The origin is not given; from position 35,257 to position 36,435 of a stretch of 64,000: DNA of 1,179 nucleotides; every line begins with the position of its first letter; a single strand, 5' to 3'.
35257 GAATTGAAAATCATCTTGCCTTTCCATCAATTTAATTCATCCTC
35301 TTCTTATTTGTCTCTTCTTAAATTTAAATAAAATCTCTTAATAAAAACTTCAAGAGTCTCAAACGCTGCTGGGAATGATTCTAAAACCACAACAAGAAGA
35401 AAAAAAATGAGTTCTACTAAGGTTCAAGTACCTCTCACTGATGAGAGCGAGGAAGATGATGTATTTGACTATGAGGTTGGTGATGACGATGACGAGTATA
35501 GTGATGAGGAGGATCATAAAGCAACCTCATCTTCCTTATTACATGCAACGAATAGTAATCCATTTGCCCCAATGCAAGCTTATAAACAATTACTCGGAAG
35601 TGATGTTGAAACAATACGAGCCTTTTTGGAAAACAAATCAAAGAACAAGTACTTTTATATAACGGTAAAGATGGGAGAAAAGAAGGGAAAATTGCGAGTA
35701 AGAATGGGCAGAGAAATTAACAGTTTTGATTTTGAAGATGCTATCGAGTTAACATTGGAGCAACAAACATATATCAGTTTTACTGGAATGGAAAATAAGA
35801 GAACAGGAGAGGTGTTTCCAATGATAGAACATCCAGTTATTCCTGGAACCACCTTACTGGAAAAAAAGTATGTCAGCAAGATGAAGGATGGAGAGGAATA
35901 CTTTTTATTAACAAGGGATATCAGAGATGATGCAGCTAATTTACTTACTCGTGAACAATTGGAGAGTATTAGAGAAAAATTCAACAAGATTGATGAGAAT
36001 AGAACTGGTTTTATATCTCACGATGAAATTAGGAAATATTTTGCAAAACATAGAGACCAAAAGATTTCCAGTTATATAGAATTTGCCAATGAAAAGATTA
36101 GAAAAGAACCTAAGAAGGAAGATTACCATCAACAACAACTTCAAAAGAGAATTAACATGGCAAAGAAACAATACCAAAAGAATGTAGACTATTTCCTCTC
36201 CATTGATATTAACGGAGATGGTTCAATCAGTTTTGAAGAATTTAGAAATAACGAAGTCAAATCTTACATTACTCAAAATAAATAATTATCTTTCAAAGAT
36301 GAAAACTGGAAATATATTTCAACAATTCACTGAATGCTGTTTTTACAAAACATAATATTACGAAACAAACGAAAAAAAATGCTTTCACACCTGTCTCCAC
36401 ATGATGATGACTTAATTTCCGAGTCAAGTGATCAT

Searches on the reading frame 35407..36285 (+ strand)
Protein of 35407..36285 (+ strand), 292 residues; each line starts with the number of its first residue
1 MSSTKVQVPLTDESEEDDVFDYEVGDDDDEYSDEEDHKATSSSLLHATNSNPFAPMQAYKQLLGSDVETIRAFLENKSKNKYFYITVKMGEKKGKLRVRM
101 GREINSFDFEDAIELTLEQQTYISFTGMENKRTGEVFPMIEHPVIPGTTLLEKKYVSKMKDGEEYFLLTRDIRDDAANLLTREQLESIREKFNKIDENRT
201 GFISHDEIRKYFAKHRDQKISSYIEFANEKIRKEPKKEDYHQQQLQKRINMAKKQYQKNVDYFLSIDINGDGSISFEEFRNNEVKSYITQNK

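Call 6: search_protein_families(library=pfam, proteins=[window:35407-36285:+])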
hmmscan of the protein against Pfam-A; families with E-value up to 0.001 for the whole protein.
window:35407-36285:+ (292 aa): 4 families
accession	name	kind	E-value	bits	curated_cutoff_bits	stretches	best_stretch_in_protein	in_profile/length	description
PF13499.12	EF-hand_7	-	8.5e-11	42.5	30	1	186-280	2-63/67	EF-hand domain pair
PF13405.12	EF-hand_6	-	2e-10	39.9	25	1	188-213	2-27/30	EF-hand domain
PF13202.12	EF-hand_5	-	3.3e-10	39.4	25.9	1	260-281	2-23/25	EF hand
PF00036.39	EF-hand_1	-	1.8e-09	36.9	25.4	1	263-280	6-23/29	EF hand domain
